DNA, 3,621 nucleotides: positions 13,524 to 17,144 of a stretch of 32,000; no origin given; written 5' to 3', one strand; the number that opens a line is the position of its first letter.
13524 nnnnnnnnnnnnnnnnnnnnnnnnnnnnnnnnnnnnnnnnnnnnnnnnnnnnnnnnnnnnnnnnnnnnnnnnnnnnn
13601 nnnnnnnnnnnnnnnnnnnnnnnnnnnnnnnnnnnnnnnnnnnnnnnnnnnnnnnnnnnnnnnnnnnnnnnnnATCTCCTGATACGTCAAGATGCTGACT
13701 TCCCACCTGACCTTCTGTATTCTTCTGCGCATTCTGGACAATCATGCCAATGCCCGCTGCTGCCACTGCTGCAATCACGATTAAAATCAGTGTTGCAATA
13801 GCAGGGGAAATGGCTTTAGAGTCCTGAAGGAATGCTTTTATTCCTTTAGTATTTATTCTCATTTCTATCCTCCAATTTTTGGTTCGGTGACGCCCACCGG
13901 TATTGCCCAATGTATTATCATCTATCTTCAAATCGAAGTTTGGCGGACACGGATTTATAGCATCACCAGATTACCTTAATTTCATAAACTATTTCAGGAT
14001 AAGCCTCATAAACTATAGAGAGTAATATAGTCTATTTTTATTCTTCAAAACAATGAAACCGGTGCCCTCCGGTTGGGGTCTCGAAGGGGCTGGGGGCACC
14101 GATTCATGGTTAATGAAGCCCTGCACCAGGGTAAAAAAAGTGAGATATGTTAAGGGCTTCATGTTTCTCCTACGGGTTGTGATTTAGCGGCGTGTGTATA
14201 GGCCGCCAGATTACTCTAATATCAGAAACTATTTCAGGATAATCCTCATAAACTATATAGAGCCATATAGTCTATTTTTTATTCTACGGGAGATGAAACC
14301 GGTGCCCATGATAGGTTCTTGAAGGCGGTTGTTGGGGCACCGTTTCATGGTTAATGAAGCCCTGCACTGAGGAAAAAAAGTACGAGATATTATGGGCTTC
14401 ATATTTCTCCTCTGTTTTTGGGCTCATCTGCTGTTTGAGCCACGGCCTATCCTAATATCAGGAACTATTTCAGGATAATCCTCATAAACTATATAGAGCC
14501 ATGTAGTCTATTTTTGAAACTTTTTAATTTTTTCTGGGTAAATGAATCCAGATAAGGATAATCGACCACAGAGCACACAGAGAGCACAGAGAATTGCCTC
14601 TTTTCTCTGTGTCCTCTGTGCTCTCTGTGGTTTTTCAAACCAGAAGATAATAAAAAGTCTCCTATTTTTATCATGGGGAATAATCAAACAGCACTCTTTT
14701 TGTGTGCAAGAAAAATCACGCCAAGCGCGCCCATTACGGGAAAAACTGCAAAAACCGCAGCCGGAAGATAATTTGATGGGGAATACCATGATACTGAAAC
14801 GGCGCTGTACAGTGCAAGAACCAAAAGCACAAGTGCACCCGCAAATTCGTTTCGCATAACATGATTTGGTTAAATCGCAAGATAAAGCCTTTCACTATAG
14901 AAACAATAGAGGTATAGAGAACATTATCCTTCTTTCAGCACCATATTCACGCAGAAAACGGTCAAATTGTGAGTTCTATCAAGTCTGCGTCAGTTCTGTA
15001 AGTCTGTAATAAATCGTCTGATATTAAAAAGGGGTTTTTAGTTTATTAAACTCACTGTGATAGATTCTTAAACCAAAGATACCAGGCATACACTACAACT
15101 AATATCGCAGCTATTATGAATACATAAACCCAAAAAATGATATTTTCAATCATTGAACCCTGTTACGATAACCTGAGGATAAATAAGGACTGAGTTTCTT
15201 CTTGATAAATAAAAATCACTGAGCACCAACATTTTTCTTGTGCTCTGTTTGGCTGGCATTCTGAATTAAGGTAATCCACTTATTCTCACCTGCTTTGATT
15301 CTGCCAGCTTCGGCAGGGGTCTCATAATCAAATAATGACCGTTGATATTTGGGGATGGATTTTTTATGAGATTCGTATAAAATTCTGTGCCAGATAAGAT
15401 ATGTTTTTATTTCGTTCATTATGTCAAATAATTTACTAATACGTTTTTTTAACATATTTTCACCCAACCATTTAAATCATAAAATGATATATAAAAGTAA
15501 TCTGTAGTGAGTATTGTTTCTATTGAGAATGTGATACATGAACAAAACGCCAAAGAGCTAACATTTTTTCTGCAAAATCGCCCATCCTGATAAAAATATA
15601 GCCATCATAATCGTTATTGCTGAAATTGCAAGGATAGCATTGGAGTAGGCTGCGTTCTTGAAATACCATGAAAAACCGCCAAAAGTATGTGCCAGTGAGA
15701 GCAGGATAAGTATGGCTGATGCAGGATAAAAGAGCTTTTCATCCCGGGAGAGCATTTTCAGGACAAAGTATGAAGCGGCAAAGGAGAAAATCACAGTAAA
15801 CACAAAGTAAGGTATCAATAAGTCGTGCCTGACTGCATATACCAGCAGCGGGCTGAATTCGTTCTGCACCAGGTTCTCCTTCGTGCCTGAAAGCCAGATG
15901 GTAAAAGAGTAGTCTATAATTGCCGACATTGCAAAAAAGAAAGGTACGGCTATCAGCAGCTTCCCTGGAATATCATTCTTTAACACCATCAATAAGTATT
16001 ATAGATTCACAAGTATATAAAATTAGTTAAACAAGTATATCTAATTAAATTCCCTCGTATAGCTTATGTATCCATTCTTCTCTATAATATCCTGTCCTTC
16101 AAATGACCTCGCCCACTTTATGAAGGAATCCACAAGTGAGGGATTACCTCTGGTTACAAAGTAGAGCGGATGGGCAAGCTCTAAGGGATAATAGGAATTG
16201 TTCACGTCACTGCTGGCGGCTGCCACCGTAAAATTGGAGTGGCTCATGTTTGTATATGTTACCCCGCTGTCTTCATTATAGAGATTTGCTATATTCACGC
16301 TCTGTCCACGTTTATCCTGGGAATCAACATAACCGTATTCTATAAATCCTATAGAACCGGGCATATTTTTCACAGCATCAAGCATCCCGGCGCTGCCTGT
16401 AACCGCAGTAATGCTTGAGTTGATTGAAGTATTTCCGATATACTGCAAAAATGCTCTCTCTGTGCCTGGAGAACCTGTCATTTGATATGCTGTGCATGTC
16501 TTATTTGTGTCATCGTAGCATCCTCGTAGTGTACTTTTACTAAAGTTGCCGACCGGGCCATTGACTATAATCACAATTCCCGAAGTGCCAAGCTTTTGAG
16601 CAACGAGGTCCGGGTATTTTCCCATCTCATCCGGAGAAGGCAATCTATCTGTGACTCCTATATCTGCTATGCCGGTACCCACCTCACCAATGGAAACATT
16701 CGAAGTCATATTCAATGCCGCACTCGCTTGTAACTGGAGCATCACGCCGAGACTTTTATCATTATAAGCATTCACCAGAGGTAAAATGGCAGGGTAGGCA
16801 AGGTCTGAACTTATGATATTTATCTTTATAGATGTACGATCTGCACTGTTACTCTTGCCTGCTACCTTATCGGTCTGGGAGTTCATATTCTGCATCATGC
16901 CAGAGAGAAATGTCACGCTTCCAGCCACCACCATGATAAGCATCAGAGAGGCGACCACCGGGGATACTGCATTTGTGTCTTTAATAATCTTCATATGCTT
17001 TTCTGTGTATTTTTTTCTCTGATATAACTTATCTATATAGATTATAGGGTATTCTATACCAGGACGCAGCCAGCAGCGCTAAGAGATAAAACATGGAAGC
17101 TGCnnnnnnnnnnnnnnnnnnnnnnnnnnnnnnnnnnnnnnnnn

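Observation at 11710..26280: Phosphate-island type IV pilus-like ('bindosome'-like) module whose apparent substrates are PstS-family binding proteins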

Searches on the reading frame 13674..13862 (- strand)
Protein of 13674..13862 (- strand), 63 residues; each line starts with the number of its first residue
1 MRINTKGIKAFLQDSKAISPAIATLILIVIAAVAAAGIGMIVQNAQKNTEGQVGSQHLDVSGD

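Call 50: search_protein_families(library=pfam, proteins=[window:13674-13862:-], max_evalue=10)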
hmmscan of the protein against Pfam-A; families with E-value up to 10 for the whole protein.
seq(63 aa): 3 families
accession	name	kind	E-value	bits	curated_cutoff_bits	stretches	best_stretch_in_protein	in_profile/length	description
PF07790.16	Pilin_N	-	0.0081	17.4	25.2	1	16-49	1-34/78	Archaeal Type IV pilin, N-terminal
PF00420.29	Oxidored_q2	-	0.024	14.8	26.1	1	14-50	47-84/95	NADH-ubiquinone/plastoquinone oxidoreductase chain 4L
PF20088.4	DUF6480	-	0.19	12.1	25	1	14-42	47-75/78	Family of unknown function (DUF6480)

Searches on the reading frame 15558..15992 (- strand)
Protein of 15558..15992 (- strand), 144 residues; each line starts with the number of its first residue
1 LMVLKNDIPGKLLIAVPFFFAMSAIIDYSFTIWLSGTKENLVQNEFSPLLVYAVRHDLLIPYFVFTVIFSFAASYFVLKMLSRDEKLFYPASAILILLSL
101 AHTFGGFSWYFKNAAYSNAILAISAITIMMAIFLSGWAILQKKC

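Call 4: search_protein_families(library=pfam, proteins=[window:15558-15992:-], max_evalue=0.01)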
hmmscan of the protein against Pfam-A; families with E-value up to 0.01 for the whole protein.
window:15558-15992:- (144 aa): 0 families

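Call 6: search_protein_families(library=ncbifam, proteins=[window:15558-15992:-], max_evalue=0.01)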
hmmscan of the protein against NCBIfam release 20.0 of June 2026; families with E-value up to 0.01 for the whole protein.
window:15558-15992:- (144 aa): 0 families

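Call 50: search_protein_families(library=pfam, proteins=[window:15558-15992:-], max_evalue=10)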
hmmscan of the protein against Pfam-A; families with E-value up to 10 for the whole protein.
window:15558-15992:- (144 aa): 1 family
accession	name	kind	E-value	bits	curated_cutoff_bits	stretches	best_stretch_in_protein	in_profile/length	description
PF09843.14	DUF2070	-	9.5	4.8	30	0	46-133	87-171/561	Predicted membrane protein (DUF2070)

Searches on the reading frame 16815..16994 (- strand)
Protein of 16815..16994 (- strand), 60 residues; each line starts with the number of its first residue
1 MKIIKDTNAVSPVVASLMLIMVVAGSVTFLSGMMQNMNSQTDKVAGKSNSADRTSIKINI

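Call 50: search_protein_families(library=pfam, proteins=[window:16815-16994:-], max_evalue=10)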
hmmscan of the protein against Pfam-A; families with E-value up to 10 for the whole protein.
seq(60 aa): 1 family
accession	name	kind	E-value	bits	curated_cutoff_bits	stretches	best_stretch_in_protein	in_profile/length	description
PF07790.16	Pilin_N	-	0.01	17.1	25.2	1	8-44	1-37/78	Archaeal Type IV pilin, N-terminal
